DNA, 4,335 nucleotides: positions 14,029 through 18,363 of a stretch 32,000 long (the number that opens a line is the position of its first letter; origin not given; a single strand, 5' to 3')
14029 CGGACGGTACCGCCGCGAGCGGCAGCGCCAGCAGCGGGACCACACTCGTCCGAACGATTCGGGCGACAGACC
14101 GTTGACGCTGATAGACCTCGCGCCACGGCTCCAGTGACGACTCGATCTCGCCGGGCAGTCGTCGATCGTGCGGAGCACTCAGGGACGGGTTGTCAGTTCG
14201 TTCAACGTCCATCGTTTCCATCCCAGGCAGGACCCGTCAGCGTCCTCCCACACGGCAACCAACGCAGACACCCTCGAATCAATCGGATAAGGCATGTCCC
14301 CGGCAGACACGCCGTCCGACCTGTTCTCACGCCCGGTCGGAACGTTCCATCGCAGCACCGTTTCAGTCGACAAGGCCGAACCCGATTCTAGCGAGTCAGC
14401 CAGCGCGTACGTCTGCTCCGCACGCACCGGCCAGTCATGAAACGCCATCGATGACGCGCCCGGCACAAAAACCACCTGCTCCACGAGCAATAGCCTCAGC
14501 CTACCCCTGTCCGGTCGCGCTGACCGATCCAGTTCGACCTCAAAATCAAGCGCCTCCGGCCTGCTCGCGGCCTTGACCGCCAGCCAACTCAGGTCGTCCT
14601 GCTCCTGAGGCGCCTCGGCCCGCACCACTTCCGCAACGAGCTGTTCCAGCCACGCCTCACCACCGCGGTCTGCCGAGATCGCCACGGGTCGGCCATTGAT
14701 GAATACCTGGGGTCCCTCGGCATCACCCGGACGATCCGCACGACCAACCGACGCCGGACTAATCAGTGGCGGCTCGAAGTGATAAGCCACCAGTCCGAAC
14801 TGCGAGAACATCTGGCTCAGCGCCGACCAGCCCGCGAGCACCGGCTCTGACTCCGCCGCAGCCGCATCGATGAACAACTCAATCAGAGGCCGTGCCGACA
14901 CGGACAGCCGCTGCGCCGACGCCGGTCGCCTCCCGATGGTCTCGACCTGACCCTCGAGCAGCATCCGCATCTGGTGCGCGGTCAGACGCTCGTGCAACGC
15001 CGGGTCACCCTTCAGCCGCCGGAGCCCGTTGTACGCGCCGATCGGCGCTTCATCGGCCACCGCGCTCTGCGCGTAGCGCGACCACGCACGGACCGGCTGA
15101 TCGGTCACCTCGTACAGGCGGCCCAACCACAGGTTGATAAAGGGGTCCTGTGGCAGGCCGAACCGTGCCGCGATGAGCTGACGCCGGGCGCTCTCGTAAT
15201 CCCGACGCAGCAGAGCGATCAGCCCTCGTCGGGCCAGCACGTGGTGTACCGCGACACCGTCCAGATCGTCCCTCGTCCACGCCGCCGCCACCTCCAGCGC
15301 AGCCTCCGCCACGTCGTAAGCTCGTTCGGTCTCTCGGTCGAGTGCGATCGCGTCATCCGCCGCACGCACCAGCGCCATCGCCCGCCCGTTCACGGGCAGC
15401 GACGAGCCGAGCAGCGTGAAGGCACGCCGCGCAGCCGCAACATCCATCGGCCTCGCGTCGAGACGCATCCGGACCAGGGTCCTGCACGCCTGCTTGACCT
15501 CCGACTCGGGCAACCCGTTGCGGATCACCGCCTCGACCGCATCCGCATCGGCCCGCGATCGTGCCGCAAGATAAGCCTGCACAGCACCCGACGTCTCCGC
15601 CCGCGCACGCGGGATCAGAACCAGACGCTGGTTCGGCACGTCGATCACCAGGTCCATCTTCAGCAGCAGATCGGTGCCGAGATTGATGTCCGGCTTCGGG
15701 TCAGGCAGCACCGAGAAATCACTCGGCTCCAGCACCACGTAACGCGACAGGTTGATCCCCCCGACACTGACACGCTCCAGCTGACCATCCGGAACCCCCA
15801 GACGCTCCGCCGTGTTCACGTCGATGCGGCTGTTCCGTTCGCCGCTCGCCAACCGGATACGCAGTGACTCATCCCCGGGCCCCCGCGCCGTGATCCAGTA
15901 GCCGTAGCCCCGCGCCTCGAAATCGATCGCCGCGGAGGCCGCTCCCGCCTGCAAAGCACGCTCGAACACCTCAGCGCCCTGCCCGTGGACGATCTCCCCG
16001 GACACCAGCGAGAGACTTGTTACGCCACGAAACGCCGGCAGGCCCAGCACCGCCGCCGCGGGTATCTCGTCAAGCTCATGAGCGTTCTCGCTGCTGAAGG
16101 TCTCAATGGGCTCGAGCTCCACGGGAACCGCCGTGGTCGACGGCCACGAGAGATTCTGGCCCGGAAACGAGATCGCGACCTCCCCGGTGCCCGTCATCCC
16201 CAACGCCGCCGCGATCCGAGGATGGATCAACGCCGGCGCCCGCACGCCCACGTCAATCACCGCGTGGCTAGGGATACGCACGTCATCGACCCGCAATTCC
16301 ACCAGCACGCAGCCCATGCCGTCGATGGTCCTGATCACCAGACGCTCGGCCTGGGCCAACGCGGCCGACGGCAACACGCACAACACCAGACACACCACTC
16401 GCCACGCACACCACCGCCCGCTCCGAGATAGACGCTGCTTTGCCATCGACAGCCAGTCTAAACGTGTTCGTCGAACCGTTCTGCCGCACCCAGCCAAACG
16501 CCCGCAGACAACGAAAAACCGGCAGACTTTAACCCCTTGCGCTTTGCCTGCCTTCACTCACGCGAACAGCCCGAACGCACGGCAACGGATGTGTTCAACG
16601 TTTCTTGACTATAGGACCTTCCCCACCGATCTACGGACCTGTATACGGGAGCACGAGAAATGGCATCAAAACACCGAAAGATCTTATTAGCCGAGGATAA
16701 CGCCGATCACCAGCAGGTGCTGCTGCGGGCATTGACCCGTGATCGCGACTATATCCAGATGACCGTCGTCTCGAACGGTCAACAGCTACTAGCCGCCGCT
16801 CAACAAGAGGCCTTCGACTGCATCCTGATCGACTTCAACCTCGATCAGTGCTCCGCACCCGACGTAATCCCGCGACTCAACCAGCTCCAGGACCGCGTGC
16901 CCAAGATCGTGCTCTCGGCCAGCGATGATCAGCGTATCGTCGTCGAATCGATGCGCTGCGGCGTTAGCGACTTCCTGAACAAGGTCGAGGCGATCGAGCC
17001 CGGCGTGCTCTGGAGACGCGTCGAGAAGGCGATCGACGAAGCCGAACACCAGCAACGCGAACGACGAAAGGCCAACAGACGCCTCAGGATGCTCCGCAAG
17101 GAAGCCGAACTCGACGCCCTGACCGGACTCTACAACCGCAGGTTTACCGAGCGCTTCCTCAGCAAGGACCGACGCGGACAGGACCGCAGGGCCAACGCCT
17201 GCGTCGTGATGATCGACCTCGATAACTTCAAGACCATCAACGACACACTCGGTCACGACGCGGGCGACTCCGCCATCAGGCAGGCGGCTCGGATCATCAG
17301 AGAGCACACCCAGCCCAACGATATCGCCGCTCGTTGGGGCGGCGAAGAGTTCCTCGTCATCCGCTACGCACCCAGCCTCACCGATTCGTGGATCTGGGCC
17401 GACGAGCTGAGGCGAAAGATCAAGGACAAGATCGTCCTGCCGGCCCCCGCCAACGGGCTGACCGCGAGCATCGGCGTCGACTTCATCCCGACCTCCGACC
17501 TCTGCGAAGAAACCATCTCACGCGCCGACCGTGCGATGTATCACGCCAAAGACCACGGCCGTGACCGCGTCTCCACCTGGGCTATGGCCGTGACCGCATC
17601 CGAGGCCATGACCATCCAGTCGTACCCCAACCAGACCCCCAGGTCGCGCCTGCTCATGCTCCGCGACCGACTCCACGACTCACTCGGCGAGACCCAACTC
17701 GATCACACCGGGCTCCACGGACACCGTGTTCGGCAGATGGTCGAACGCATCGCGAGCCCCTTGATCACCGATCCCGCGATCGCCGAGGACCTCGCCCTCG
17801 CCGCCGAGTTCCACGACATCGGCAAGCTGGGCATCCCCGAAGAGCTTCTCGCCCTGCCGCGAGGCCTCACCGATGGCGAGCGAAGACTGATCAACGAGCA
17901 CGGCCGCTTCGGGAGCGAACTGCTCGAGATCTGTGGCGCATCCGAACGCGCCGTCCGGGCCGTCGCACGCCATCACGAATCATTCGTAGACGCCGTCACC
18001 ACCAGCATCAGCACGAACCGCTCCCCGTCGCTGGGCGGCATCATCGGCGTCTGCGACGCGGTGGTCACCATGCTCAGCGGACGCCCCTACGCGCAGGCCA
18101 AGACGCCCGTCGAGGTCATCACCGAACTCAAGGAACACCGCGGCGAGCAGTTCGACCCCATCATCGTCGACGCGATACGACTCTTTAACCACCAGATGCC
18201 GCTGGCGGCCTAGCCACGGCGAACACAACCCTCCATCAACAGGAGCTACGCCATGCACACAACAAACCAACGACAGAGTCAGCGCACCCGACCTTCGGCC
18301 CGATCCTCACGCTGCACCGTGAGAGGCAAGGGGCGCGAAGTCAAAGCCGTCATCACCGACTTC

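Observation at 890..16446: Six-gene, translationally coupled MoxR-DUF58-BatA_N-VWA operon with two atypical leading genes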

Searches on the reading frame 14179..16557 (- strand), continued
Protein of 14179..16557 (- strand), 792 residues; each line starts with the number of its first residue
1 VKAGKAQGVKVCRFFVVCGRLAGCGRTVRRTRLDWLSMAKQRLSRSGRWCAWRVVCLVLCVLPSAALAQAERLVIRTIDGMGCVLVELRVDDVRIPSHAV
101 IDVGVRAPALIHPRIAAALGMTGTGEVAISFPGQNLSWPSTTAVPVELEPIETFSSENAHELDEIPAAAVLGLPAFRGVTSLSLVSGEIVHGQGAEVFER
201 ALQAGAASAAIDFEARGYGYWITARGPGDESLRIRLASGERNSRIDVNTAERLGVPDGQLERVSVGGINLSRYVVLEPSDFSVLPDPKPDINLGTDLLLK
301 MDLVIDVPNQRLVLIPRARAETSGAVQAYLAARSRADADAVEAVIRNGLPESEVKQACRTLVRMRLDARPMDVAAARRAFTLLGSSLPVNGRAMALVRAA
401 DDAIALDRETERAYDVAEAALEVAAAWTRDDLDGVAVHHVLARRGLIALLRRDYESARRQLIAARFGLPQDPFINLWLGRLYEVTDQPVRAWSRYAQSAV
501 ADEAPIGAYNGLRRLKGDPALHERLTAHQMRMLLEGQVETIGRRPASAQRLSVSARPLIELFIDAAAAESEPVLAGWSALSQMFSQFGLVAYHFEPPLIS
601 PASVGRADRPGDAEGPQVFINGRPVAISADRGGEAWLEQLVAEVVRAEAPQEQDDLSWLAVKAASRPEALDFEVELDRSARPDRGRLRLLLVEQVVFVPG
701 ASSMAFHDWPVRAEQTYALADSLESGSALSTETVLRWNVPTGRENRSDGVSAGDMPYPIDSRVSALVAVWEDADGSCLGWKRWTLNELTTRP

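Call 86: search_protein_families(library=pfam, alignment_id=A5, max_evalue=0.01)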
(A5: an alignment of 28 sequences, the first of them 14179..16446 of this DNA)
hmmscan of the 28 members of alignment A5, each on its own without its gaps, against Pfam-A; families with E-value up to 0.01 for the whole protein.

A. member 1, window:14179-16446:- (755 aa): 0 families

B. families by the number of members that match (of 28 scanned): 9 families
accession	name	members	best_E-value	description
PF13432.12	TPR_16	11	4.7e-05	Tetratricopeptide repeat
PF14559.12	TPR_19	5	0.0012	Tetratricopeptide repeat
PF11551.14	Omp28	4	0.00049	Outer membrane protein Omp28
PF13176.12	TPR_7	3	0.00013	Tetratricopeptide repeat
PF01323.26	DSBA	1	2.1e-05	DSBA-like thioredoxin domain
PF13428.12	TPR_14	1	0.00035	Tetratricopeptide repeat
PF06764.17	DUF1223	1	0.0043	Protein of unknown function (DUF1223)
PF07719.23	TPR_2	1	0.0058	Tetratricopeptide repeat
PF13424.12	TPR_12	1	0.0066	Tetratricopeptide repeat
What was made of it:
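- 14197..14889 (-): g1 HBP35-like thioredoxin-fold plus Ig-like beta-sandwich, without CxxC (AAAESEP in its place). Weak Omp28, DSBA and DUF1223 Pfam hits occur in some family members (call 86).
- On Thioredoxin-fold proteins of the HBP35/Omp28 type (g1 C-terminal domain): Weak Omp28, DSBA and DUF1223 hits occur in family members (call 86).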

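Call 91: search_protein_families(library=padloc, proteins=[window:14179-16446:-], max_evalue=0.001)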
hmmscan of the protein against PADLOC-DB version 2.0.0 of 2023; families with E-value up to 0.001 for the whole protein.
window:14179-16446:- (755 aa): 0 families

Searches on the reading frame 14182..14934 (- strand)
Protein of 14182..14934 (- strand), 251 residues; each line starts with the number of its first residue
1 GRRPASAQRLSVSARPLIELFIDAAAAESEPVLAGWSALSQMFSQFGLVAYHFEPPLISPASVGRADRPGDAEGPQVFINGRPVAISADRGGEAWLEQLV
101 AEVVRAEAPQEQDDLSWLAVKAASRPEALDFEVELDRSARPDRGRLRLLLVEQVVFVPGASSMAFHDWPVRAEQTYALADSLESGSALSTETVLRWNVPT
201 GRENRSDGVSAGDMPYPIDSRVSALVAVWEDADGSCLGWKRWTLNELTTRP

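Call 87: predict_structure(alignment_id=A4)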
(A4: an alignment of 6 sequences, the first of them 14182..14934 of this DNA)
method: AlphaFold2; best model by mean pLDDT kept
length: 251 residues; sequences in the alignment: 6
mean_pLDDT: 81.5   pTM: 0.84
mean pLDDT of the five models: 81.5, 79.4, 78.9, 78.4, 78.3
residues with pLDDT >= 90: 110; 70-90: 87; 50-70: 33; < 50: 21
segments of 3 or more residues with pLDDT < 50: 69-71, 181-185, 204-214
pLDDT, mean of each block of 10 residues (from residue 1): 81 89 88 94 93 75 54 79 85 92 77 84 90 89 90 86 86 83 49 88 50 67 94 90 86 48
secondary structure, 60 per line:
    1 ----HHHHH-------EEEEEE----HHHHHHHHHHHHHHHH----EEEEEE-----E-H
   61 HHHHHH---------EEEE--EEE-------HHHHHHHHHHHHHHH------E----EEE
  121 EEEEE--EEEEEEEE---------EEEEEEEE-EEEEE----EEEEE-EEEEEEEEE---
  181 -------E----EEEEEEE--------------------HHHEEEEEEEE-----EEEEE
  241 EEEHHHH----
elements in order: H5-9 E17-22 H27-42 E47-52 H60-66 E76-79 E82-84 H92-106 E118-125 E128-135 E145-152 E154-158 E163-167 E169-177 E193-199 E223-230 E236-243 H244-247
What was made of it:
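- On Thioredoxin-fold proteins of the HBP35/Omp28 type (g1 C-terminal domain): Model pLDDT 81.5, pTM 0.84 (call 87).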

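Call 89: fold_search(model_id=the predicted structure, library=pdb)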
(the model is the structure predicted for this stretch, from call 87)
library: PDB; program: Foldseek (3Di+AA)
matches with E <= 10: 1719; with E <= 0.001: 25
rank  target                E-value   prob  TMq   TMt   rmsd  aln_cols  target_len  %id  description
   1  5y1a                  3.4e-07  1.00  0.51  0.43   6.9       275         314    9  HBP35 of Porphyromonas gingivalis (released 2018-07-25)
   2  2vqu_B                2.8e-04  0.99  0.24  0.09  13.3       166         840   10  Structural and biochemical evidence for a boat-like transition state in beta-mannosidases (released 2008-04-01)
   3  9ma5_A                3.3e-04  0.96  0.26  0.21  11.4       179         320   11  CryoEM structure of a transmembrane protein (released 2026-03-18)
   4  9ma5_B                4.0e-04  0.97  0.25  0.21  11.3       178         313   10  CryoEM structure of a transmembrane protein (released 2026-03-18)
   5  7mit_A                4.3e-04  0.97  0.27  0.20  12.6       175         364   12  Vascular KATP channel: Kir6.1 SUR2B propeller-like conformation 1 (released 2021-10-13)
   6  4lmh_A                4.3e-04  0.97  0.25  0.12   9.3       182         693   11  Crystal structure of the outer membrane decaheme cytochrome OmcA (released 2014-04-16)
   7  3sya                  4.8e-04  0.98  0.28  0.23  11.2       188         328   11  Crystal structure of the G protein-gated inward rectifier K+ channel GIRK2 (Kir3.2) in complex with sodium and PIP2 (released 2011-10-12)
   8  4wtx                  5.5e-04  1.00  0.22  0.48   7.8       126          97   12  Crystal structure of the fourth FnIII domain of integrin beta4 (released 2015-02-11)
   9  3jyc                  5.5e-04  0.96  0.27  0.22  12.4       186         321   11  Crystal structure of the eukaryotic strong inward-rectifier K+ channel Kir2.2 at 3.1 Angstrom resolution (released 2010-01-12)
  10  8i5m_A                5.8e-04  0.90  0.23  0.20  12.2       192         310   10  Rat Kir4.1 in complex with PIP2 (released 2024-02-28)
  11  2vo5_A                6.2e-04  0.84  0.20  0.08  12.8       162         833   15  Structural and biochemical evidence for a boat-like transition state in beta-mannosidases (released 2008-04-01)
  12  2vot_B                6.6e-04  0.89  0.21  0.08  13.1       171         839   12  Structural and biochemical evidence for a boat-like transition state in beta-mannosidases (released 2008-04-01)
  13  7s5t_A                6.6e-04  0.85  0.28  0.23  24.3       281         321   11  Human KATP channel in open conformation, focused on Kir (C166S G334D double mutant) and SUR TMD0 (released 2021-12-01)
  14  5kuk                  7.0e-04  0.97  0.29  0.23  11.2       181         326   10  Crystal Structure of Inward Rectifier Kir2.2 K62W Mutant (released 2016-08-10)
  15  2je8_B                7.0e-04  0.92  0.21  0.08  12.9       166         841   11  Structure of a beta-mannosidase from Bacteroides thetaiotaomicron (released 2007-02-06)
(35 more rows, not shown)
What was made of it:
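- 14179..16446 (-): g1: secreted 755-aa protein. Signal peptide aa 1-31, bilobal pepsin-like domain aa ~34-280, TPR-like helices aa ~287-497, thioredoxin-fold plus beta-sandwich aa ~520-750. The C-terminal model has pLDDT 81.5 and pTM 0.84 (call 87); its best hit is HBP35 (5y1a) at E 3.4e-7, TM 0.51 (call 89).
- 14197..14889 (-): Calls 87 and 89.
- On Thioredoxin-fold proteins of the HBP35/Omp28 type (g1 C-terminal domain): Hit to 5y1a at E 3.4e-7, TMq 0.51 over 275 columns (call 89).
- Closest known: HBP35 of Porphyromonas gingivalis. Same: The g1 C-terminal 250 aa share the thioredoxin-fold plus beta-sandwich arrangement of HBP35 (E 3.4e-7, TM 0.51; call 89).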

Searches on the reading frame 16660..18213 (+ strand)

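Call 37: search_protein_families(library=pfam, proteins=[window:16660-18213:+], max_evalue=0.00001)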
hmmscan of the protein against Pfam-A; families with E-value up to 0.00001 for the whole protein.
window:16660-18213:+ (517 aa): 4 families
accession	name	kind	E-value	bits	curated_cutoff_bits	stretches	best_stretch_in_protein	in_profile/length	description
PF00990.26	GGDEF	-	8.9e-37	126.8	23.8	1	150-303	2-161/161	Diguanylate cyclase, GGDEF domain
PF00072.30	Response_reg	-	1.6e-16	60.9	30.2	1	8-109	1-100/111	Response regulator receiver domain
PF13487.12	HD_5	-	2.9e-15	56.9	27.2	1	349-500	13-168/170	HD domain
PF01966.28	HD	-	1.1e-06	29.3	22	1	374-466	23-111/116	HD domain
